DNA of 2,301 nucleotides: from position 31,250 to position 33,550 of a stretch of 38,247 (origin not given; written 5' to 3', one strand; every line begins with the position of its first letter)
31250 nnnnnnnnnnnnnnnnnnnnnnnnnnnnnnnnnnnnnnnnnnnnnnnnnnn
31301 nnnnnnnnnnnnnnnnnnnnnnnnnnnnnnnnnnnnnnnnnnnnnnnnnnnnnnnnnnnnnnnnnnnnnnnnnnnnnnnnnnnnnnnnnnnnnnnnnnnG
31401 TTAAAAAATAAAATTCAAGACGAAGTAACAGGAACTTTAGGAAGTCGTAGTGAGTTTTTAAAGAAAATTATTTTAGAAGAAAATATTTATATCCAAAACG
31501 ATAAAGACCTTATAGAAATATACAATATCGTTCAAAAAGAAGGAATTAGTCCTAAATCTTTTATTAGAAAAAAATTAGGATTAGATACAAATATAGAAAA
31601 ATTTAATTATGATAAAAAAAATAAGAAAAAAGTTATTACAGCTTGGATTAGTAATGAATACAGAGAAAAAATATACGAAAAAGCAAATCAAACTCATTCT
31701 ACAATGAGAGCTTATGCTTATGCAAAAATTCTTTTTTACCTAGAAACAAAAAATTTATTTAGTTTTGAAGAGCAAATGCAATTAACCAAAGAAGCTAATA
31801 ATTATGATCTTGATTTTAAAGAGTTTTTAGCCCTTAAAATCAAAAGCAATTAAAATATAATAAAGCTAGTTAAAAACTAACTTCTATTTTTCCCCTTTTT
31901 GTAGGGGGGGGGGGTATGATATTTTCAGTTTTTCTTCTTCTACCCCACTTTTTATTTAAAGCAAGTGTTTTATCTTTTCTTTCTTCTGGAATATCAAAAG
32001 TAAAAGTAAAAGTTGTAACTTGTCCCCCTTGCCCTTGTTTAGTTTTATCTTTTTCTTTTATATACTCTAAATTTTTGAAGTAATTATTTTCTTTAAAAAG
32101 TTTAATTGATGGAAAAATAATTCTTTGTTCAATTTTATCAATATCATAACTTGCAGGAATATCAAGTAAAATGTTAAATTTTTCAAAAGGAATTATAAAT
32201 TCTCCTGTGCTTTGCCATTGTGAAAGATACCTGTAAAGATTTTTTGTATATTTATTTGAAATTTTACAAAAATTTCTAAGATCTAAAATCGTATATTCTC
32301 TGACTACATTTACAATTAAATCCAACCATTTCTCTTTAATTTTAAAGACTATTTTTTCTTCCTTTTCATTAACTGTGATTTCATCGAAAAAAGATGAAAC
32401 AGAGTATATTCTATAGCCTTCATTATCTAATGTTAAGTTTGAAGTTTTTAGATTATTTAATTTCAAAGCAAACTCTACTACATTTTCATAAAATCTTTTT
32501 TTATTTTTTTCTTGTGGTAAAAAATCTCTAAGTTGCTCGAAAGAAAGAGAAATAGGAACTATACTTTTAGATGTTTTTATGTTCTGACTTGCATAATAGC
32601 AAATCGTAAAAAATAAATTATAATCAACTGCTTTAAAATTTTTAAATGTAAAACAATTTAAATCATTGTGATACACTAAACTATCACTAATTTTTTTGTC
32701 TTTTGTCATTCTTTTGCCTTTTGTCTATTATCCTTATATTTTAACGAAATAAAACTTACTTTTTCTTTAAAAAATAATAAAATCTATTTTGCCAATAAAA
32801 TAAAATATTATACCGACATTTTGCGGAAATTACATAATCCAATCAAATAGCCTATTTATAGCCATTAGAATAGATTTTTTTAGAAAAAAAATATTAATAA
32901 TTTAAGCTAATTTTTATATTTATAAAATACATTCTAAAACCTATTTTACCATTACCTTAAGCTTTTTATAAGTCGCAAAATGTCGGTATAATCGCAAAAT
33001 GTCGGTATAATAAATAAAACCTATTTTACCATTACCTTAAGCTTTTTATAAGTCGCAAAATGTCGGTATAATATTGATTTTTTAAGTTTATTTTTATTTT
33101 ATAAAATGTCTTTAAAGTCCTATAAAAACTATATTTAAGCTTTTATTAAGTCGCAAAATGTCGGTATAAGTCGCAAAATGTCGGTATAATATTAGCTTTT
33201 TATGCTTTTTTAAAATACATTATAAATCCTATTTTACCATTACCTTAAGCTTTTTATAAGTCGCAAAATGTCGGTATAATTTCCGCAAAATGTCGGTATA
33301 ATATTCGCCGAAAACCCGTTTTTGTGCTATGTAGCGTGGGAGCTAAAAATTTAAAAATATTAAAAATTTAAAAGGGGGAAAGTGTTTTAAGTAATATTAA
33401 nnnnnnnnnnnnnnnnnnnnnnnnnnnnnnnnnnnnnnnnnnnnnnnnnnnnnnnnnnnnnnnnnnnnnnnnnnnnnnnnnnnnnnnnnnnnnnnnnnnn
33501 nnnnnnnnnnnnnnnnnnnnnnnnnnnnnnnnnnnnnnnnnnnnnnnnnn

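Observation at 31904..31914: Hypermutable-length G11 tract inside the replication initiator gene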

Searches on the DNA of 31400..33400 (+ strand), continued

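Call 25: get_annotated_region(hit=H30, flank=100)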
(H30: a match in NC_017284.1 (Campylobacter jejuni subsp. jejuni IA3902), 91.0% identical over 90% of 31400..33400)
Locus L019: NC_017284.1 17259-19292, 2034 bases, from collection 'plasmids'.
description: Campylobacter jejuni subsp. jejuni IA3902 plasmid pVir, complete sequence
organism: Campylobacter jejuni subsp. jejuni IA3902 (NCBI taxid 567106)
taxonomy: Bacteria; Campylobacterota; Epsilonproteobacteria; Campylobacterales; Campylobacteraceae; Campylobacter; Campylobacter jejuni; Campylobacter jejuni subsp. jejuni IA3902
host: -; source: sheep,aborted placenta; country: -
typing (MOB-suite, as given by PLSDB): conjugative; replicon rep_cluster_1502; relaxase MOBP; mating-pair formation MPF_T
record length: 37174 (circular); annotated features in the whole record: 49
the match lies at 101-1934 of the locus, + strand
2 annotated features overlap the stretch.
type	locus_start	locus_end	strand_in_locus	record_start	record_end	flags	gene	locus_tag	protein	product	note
CDS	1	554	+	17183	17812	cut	-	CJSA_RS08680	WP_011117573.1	hypothetical protein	-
CDS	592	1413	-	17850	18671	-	-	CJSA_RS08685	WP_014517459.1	replication initiation protein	GO:0006270 - DNA replication initiation [Evidence IEA]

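Call 26: get_annotated_region(hit=H31, flank=100)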
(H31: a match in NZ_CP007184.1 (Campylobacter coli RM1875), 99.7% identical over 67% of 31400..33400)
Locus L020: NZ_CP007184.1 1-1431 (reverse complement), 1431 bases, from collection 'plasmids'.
description: Campylobacter coli RM1875 plasmid pRM1875_35kb, complete sequence
organism: Campylobacter coli RM1875 (NCBI taxid 1183378)
taxonomy: Bacteria; Campylobacterota; Epsilonproteobacteria; Campylobacterales; Campylobacteraceae; Campylobacter; Campylobacter coli; Campylobacter coli RM1875
host: -; source: -; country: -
typing (MOB-suite, as given by PLSDB): conjugative; replicon rep_cluster_1502; relaxase MOBP; mating-pair formation MPF_T
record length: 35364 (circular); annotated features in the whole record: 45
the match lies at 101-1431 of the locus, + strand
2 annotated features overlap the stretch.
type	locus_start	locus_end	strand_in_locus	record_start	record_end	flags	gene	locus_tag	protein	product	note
CDS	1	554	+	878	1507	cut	-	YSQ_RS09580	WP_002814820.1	hypothetical protein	-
CDS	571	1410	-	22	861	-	-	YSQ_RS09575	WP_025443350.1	replication initiation protein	GO:0006270 - DNA replication initiation [Evidence IEA]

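Call 27: get_annotated_region(hit=H32, flank=100)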
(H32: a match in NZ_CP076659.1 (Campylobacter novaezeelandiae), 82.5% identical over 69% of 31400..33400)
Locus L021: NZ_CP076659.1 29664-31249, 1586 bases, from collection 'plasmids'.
description: Campylobacter novaezeelandiae strain W441b plasmid pCNZW441b2, complete sequence
organism: Campylobacter novaezeelandiae (NCBI taxid 2267891)
taxonomy: Bacteria; Campylobacterota; Epsilonproteobacteria; Campylobacterales; Campylobacteraceae; Campylobacter; Campylobacter novaezeelandiae
host: -; source: Cell culture,river water; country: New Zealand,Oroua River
typing (MOB-suite, as given by PLSDB): conjugative; replicon rep_cluster_1502; relaxase MOBP; mating-pair formation MPF_T
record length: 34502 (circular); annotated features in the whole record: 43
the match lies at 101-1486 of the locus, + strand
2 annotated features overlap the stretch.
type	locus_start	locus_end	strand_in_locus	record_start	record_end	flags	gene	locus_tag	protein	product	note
CDS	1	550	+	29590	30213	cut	-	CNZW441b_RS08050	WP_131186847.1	hypothetical protein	-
CDS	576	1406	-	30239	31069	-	-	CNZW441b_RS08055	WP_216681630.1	replication initiation protein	GO:0006270 - DNA replication initiation [Evidence IEA]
